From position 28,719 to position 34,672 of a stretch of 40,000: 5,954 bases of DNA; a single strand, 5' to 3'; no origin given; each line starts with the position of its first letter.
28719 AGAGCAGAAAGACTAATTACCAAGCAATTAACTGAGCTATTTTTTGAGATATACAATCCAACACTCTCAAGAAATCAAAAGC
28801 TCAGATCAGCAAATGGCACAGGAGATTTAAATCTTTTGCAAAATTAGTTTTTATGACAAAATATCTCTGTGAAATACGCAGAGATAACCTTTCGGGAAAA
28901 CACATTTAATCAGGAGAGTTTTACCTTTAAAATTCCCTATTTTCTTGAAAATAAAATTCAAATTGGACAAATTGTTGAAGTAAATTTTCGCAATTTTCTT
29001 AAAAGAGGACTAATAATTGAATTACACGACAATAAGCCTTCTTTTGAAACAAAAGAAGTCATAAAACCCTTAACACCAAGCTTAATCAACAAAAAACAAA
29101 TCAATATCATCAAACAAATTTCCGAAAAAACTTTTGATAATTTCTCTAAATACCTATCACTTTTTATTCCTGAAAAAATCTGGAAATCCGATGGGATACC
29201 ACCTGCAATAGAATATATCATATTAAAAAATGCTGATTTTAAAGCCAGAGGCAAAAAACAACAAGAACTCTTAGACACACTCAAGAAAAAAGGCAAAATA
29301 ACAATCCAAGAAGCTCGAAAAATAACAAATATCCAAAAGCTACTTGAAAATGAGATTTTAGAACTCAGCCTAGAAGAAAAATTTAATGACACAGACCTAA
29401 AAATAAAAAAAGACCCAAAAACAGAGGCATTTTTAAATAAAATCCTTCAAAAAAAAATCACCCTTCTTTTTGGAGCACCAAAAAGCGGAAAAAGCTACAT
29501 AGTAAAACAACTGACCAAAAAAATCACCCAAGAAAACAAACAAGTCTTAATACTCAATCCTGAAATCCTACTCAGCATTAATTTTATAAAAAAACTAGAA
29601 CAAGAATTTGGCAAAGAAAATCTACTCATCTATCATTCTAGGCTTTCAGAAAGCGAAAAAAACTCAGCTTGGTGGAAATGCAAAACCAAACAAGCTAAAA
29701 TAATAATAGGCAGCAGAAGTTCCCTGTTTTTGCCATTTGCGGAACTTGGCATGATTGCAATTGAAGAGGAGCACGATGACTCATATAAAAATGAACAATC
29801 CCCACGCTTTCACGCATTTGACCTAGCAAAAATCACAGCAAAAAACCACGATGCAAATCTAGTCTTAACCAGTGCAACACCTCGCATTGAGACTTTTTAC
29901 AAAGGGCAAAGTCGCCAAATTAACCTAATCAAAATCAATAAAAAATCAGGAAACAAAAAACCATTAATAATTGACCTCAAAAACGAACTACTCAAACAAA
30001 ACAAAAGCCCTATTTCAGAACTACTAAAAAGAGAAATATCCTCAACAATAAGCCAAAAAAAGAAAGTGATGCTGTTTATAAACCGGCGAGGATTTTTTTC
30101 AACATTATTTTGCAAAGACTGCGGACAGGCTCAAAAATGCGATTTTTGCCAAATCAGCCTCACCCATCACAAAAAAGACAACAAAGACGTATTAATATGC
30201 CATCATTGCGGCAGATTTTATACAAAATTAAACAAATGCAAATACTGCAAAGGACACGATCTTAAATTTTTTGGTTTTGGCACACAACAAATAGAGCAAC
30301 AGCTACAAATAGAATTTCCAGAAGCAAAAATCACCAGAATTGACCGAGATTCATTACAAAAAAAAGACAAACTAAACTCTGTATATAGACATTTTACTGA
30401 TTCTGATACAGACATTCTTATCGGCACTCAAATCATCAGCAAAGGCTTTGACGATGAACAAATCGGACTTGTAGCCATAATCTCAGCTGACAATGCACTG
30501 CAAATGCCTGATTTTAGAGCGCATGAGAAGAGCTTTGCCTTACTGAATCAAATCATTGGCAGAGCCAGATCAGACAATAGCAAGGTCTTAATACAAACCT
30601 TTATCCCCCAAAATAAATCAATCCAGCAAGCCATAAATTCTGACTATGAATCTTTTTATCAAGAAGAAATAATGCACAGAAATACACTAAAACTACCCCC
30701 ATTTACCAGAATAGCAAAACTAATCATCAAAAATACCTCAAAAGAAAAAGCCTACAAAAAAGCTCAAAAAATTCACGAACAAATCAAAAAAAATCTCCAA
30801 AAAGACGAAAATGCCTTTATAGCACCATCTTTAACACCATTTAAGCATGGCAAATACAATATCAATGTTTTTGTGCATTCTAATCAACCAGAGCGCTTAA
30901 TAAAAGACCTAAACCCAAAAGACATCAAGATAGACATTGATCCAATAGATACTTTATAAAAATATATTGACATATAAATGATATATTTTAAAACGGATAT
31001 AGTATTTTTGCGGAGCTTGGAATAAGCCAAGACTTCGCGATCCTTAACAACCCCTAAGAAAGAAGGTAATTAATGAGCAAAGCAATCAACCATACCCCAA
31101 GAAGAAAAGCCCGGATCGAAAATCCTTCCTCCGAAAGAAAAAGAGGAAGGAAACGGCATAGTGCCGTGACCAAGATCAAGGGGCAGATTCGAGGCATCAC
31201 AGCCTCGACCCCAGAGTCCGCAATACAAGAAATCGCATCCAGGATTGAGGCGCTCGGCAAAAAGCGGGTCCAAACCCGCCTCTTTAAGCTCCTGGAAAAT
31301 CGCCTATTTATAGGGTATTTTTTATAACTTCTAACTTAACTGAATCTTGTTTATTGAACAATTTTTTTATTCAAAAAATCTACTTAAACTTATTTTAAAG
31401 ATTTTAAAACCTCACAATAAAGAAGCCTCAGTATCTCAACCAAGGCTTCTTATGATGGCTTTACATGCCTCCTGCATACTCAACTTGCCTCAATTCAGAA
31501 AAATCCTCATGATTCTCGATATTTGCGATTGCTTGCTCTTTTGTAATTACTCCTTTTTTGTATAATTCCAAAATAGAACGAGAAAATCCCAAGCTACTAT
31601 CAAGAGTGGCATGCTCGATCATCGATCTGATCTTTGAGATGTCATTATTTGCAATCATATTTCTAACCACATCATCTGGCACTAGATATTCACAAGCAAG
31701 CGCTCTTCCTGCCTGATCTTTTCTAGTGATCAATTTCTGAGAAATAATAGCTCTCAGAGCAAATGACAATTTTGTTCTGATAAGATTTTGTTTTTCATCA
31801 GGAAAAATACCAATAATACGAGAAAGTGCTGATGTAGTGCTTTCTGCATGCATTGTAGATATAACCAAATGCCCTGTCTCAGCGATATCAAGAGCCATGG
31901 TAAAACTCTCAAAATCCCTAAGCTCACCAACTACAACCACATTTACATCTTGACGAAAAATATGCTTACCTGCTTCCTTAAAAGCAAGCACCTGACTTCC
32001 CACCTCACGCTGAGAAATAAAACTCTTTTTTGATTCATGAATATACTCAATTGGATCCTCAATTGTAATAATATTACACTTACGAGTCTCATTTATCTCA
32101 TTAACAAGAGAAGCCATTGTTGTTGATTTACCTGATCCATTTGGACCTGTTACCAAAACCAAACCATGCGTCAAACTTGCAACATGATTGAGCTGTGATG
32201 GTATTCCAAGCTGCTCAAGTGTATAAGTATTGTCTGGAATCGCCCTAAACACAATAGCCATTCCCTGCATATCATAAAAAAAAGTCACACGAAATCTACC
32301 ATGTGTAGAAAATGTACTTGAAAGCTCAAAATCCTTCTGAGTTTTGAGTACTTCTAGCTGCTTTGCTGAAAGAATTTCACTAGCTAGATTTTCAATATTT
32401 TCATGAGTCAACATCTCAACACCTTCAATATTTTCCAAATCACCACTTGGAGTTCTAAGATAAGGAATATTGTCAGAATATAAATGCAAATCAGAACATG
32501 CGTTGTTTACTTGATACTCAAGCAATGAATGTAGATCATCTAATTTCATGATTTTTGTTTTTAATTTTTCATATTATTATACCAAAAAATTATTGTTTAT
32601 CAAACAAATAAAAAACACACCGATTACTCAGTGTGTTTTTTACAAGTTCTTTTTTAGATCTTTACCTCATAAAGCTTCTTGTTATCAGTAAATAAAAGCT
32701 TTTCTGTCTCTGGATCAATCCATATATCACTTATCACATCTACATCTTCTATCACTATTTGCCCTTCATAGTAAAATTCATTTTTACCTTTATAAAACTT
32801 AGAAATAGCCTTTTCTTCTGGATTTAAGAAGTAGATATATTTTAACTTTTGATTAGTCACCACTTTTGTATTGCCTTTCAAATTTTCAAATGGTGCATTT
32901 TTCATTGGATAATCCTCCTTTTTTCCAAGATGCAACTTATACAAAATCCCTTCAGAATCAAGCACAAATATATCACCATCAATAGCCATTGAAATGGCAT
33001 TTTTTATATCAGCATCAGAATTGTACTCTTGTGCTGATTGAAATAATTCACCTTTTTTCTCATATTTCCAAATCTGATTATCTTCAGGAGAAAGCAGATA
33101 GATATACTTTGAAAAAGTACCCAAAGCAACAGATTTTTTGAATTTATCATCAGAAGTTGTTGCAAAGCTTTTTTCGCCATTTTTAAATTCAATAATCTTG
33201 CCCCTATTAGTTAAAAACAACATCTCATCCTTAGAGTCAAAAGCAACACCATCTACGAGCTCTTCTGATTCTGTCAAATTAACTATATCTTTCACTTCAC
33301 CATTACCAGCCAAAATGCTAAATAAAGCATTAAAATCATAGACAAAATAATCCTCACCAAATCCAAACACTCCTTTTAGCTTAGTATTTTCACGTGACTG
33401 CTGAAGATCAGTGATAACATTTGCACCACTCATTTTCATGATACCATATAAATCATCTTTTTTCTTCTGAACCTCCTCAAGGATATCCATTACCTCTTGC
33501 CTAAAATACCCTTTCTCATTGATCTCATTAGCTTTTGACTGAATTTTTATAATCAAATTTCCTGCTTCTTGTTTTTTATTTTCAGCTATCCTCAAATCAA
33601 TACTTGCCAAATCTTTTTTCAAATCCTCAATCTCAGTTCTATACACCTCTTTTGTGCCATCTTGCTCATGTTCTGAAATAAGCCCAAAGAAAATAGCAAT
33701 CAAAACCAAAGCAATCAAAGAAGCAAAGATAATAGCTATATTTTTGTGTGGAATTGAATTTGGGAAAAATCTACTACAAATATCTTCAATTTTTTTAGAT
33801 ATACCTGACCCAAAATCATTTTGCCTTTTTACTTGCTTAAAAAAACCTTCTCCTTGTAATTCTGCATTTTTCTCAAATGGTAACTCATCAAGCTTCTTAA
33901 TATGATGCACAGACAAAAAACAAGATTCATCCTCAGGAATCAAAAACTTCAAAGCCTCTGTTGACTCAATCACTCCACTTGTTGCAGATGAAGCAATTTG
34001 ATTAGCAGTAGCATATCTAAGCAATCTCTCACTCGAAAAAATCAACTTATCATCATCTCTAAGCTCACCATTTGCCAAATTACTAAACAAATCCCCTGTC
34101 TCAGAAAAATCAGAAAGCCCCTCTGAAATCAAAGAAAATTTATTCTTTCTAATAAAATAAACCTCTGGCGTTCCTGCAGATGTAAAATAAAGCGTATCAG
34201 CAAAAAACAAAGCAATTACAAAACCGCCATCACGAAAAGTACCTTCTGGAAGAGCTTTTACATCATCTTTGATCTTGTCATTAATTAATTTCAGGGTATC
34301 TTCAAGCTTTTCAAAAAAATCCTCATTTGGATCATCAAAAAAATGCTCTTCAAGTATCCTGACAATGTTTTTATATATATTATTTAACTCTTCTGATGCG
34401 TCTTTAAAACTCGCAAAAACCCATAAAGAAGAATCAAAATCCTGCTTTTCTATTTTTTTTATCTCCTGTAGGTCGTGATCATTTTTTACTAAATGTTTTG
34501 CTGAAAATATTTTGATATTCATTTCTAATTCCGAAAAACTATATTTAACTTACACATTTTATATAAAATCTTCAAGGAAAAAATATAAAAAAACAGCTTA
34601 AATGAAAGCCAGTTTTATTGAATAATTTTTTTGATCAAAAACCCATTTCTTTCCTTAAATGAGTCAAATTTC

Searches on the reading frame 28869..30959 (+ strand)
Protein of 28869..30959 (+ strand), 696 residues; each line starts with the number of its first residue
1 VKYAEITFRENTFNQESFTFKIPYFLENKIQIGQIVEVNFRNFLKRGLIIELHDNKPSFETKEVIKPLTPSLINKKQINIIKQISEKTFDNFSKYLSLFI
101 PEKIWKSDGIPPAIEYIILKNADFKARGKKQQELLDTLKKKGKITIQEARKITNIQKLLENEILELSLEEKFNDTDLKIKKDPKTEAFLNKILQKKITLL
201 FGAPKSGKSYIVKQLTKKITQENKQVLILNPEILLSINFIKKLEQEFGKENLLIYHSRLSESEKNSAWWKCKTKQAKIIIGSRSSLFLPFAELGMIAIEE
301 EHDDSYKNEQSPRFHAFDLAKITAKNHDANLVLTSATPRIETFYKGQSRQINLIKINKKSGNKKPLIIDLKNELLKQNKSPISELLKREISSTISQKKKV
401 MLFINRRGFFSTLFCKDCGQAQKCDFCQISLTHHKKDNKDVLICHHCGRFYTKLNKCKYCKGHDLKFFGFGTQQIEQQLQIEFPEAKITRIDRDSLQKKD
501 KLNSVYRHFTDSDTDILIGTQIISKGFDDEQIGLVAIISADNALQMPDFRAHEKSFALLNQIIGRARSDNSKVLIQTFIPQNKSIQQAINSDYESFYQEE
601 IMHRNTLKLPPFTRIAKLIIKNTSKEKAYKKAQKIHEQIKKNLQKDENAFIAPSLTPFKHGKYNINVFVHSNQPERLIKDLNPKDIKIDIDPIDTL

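Call 61: search_protein_families(library=pfam, proteins=[window:28869-30959:+], max_evalue=0.00001)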
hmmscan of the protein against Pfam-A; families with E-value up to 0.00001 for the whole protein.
window:28869-30959:+ (696 aa): 4 families
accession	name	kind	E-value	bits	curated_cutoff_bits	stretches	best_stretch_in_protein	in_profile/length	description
PF17764.6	PriA_3primeBD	-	2.6e-09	37.3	22.7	1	16-101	10-96/96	3'DNA-binding domain (3'BD)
PF00271.37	Helicase_C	-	1.2e-06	29.1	23.5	0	471-566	24-106/110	Helicase conserved C-terminal domain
PF18074.6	PriA_C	-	6.6e-06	27.3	26.9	0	611-682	1-74/95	Primosomal protein N C-terminal domain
PF18319.7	Zn_ribbon_PriA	-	9.8e-06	25.9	26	1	424-449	1-24/27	PriA DNA helicase Cys-rich region (CRR) domain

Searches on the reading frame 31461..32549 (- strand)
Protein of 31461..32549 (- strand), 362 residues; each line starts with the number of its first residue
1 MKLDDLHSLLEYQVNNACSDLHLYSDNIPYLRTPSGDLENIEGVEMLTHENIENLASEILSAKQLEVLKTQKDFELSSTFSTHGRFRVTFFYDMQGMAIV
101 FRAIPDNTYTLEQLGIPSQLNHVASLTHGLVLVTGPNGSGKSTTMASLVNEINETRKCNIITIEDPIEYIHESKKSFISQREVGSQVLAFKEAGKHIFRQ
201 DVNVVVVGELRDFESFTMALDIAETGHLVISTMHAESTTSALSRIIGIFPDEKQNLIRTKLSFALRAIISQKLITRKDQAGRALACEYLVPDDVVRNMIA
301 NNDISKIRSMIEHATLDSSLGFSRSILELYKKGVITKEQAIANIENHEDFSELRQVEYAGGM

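Call 61: search_protein_families(library=pfam, proteins=[window:31461-32549:-], max_evalue=0.00001)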
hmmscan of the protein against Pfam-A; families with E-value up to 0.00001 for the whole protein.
window:31461-32549:- (362 aa): 1 family
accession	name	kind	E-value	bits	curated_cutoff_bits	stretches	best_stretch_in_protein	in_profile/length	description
PF00437.27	T2SSE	-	6.8e-40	137.3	24.9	1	85-289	93-288/370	Type II/IV secretion system protein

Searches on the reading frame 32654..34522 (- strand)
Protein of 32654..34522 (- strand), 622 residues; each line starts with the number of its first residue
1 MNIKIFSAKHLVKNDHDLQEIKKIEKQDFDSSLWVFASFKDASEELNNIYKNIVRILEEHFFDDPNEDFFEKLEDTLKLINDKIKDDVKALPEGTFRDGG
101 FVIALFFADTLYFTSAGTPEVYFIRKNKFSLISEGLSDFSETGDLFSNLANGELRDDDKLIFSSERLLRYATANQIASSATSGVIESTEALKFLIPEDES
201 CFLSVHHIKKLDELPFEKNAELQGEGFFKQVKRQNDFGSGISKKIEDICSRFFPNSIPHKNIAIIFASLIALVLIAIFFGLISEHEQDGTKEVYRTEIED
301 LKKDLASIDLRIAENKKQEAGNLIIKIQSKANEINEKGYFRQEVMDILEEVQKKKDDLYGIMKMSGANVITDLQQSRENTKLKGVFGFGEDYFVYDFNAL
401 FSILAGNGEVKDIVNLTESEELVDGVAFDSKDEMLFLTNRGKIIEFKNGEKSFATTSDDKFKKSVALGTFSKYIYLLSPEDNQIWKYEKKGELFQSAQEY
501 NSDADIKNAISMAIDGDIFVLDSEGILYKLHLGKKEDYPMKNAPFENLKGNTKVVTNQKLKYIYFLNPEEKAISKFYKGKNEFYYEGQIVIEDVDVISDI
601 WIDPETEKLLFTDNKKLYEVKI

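Call 61: search_protein_families(library=pfam, proteins=[window:32654-34522:-], max_evalue=0.00001)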
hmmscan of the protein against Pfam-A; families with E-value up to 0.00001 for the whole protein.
window:32654-34522:- (622 aa): 0 families

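Call 69: search_protein_families(library=pfam, proteins=[window:32654-34522:-], max_evalue=0.01)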
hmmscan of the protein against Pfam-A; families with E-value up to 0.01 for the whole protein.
window:32654-34522:- (622 aa): 1 family
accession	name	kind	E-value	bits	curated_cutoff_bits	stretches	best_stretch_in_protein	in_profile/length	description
PF13570.13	Beta-prop_ACSF4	-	0.0027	17.6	133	1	461-584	184-305/329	Beta-alanine-activating enzyme, beta-propeller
